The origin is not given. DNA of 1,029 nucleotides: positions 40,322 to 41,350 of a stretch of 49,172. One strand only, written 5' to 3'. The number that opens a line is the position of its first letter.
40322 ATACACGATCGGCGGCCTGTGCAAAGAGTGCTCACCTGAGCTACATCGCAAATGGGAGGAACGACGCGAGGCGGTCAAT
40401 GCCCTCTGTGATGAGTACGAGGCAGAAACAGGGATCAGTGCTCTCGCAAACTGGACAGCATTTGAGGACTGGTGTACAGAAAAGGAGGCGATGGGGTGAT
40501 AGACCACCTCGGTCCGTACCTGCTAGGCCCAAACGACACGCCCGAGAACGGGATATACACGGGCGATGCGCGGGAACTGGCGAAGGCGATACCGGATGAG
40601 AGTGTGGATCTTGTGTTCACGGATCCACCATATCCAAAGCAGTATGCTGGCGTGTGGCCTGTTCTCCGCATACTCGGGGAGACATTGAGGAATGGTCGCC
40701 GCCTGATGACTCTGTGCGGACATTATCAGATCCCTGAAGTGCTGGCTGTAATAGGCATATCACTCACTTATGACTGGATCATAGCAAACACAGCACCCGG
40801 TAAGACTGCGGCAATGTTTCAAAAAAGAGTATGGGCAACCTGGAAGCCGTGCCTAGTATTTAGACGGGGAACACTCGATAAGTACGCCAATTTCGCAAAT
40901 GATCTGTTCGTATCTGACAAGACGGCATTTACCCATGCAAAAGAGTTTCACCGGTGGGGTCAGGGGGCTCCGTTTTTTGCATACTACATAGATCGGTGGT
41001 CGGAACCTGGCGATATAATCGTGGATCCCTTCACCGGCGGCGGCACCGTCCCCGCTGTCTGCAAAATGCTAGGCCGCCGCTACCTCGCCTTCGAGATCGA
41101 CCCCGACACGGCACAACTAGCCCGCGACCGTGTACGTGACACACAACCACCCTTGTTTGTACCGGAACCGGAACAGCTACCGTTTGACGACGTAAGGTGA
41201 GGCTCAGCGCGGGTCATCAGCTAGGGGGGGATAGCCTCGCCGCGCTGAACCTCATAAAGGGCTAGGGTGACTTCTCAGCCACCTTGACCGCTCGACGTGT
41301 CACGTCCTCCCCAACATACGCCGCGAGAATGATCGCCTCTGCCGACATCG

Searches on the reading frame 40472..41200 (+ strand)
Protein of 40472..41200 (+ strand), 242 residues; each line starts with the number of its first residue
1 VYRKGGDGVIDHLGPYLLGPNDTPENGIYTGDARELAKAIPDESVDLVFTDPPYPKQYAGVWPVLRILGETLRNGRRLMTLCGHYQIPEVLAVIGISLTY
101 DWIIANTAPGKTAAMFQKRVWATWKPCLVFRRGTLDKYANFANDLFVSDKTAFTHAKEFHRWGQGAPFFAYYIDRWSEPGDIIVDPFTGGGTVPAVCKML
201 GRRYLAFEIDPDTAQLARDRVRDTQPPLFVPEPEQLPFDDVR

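Call 63: search_protein_families(library=pfam, proteins=[window:40472-41200:+], max_evalue=0.01)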
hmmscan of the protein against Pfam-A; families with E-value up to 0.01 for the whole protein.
window:40472-41200:+ (242 aa): 4 families
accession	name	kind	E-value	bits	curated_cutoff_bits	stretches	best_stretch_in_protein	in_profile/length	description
PF01555.25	N6_N4_Mtase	-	1.8e-11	44.9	26.7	1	172-217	174-219/221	DNA methylase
PF02086.21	MethyltransfD12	-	2e-05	24.9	22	0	181-223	22-64/253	D12 class N6 adenine-specific DNA methyltransferase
PF01170.24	UPF0020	-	0.00057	20.1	22.3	0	178-194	27-43/197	RMKL-like, methyltransferase domain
PF08241.18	Methyltransf_11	-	0.0069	17.4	21.2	0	189-240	6-58/95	Methyltransferase domain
